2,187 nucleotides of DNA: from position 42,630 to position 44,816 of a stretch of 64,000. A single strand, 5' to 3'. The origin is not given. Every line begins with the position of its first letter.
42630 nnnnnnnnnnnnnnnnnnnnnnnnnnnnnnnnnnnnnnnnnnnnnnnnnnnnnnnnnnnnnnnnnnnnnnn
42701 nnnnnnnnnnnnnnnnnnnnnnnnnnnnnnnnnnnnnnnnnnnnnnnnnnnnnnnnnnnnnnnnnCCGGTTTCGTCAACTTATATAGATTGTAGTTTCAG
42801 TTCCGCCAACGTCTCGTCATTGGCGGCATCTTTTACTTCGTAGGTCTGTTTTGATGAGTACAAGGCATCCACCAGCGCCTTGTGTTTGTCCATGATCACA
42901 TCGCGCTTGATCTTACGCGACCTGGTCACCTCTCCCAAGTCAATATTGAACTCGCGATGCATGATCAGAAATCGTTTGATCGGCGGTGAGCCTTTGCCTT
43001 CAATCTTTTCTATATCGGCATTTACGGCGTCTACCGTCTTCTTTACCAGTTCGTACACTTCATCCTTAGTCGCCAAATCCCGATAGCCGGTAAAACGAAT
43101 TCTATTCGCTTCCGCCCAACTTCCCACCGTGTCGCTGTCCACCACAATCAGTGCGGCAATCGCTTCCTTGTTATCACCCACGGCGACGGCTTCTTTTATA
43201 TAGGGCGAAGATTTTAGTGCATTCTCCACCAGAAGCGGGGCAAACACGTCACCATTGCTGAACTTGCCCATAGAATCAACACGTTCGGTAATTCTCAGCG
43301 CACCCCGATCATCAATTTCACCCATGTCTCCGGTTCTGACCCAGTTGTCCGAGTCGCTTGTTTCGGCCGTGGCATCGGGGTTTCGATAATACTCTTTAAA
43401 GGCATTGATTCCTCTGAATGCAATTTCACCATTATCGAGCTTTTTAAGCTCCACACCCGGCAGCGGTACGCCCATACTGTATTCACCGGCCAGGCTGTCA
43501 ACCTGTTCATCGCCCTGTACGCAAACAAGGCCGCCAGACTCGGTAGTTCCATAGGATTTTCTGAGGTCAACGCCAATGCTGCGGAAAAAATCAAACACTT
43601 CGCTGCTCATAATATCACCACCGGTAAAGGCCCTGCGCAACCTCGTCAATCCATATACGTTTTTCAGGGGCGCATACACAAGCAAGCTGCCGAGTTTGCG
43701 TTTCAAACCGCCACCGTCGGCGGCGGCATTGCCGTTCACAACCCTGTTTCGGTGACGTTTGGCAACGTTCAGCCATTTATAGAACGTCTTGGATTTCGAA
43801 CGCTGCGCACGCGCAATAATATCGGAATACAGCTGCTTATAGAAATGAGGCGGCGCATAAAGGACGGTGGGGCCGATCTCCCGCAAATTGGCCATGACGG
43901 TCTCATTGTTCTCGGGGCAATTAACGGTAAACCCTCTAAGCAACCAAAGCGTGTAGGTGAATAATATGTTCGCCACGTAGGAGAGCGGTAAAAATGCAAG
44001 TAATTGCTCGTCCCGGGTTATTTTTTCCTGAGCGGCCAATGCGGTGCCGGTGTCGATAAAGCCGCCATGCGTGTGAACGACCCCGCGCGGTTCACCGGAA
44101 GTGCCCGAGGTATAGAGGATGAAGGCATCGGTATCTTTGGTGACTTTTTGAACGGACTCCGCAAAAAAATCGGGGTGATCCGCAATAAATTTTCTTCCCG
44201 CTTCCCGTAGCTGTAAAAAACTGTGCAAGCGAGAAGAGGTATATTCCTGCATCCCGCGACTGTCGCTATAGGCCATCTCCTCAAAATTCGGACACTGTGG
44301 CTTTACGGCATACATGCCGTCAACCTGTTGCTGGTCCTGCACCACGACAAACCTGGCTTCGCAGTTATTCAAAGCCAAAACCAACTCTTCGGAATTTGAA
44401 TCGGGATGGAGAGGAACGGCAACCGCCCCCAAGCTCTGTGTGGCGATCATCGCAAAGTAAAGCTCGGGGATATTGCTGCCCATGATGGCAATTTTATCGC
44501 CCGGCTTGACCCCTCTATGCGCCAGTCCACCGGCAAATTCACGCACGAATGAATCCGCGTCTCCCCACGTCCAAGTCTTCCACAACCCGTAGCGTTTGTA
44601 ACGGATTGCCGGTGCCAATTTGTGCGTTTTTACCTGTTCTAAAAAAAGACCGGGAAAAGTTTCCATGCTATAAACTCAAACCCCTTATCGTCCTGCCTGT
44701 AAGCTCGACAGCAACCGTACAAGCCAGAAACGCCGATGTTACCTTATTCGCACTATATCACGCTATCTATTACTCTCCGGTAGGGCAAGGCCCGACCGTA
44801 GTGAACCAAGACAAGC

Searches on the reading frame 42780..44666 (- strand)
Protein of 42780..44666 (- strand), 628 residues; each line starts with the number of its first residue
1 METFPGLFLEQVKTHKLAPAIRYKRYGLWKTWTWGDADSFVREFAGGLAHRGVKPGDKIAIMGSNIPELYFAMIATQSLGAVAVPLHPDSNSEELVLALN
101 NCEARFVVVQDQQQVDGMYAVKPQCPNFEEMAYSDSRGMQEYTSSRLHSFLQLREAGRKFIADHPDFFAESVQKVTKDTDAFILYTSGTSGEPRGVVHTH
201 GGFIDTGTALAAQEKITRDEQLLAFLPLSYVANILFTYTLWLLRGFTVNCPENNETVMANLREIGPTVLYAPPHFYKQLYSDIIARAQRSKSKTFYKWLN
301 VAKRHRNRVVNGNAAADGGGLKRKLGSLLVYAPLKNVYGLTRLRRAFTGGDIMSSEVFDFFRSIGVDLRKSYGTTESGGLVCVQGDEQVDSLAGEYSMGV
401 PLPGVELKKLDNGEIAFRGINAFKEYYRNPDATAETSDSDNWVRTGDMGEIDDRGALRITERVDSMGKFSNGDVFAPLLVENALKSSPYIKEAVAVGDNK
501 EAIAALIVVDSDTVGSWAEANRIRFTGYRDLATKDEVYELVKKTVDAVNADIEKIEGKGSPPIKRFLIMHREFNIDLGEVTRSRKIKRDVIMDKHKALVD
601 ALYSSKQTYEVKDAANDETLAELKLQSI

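Call 56: search_protein_families(library=pfam, proteins=[window:42780-44666:-], max_evalue=0.00001)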
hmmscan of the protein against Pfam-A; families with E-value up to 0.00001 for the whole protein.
window:42780-44666:- (628 aa): 2 families
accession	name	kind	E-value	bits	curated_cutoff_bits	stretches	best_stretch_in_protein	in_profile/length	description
PF00501.34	AMP-binding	-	6.6e-62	209.9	29.9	1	10-427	3-384/384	AMP-binding enzyme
PF23562.2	AMP-binding_C_3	-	4.8e-07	30.6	20.8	1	469-605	6-122/124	AMP-binding enzyme C-terminal domain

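Call 79: search_protein_families(library=ncbifam, proteins=[window:42780-44666:-], max_evalue=0.00001)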
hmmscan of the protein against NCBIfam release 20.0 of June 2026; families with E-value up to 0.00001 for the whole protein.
window:42780-44666:- (628 aa): 96 families (the best 25 are shown)
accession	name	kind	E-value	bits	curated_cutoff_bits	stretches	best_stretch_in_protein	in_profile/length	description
NF038343.1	ligase_FadD11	exception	1e-70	238.8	950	1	20-606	17-584/585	fatty acid--CoA ligase FadD11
NF004837.0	PRK06187.1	subfamily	4.5e-57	193.5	476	2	5-288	11-283/531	long-chain-fatty-acid--CoA ligase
NF005801.1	PRK07656.1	equivalog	3e-48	164.7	657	2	329-497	267-436/500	FadD3 family acyl-CoA ligase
NF009232.0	PRK12582.1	subfamily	1.4e-39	135.9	777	2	368-611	380-621/624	acyl-CoA synthetase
NF004114.0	PRK05605.1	equivalog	3e-38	131.5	766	3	400-514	395-523/575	long-chain-fatty-acid--CoA ligase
NF004822.0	PRK06178.1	equivalog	4.2e-37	128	782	2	19-247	54-283/571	acyl-CoA synthetase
NF006182.0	PRK08316.1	subfamily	6.6e-37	127.2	663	2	30-276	35-271/523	fatty acyl-CoA synthetase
TIGR01923.1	menE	equivalog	3.3e-35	121.8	330.15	2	341-499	224-383/442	o-succinylbenzoate--CoA ligase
NF052580.1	Str24CoAsynCasG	equivalog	1.8e-34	119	750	2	41-203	75-213/548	steroid-24-oyl-CoA synthetase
NF006181.0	PRK08314.1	subfamily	7.7e-34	116.9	705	2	33-235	51-261/563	long-chain-fatty-acid--CoA ligase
NF004758.0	PRK06087.1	equivalog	1.2e-33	116.3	736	2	30-245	49-255/548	medium-chain fatty-acid--CoA ligase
NF004808.0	PRK06155.1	equivalog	4.5e-33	114.3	722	2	30-252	45-253/542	ATP-dependent acyl-CoA ligase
NF009233.0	PRK12583.1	subfamily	9.8e-33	113.4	832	2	3-263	19-286/558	fatty acid CoA ligase family protein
NF005947.1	PRK08008.1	equivalog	4.1e-32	111.5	651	2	27-230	33-226/518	crotonobetaine/carnitine-CoA ligase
NF005676.0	PRK07470.1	equivalog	8.6e-32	110.4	774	2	30-234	44-234/544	acyl-CoA synthetase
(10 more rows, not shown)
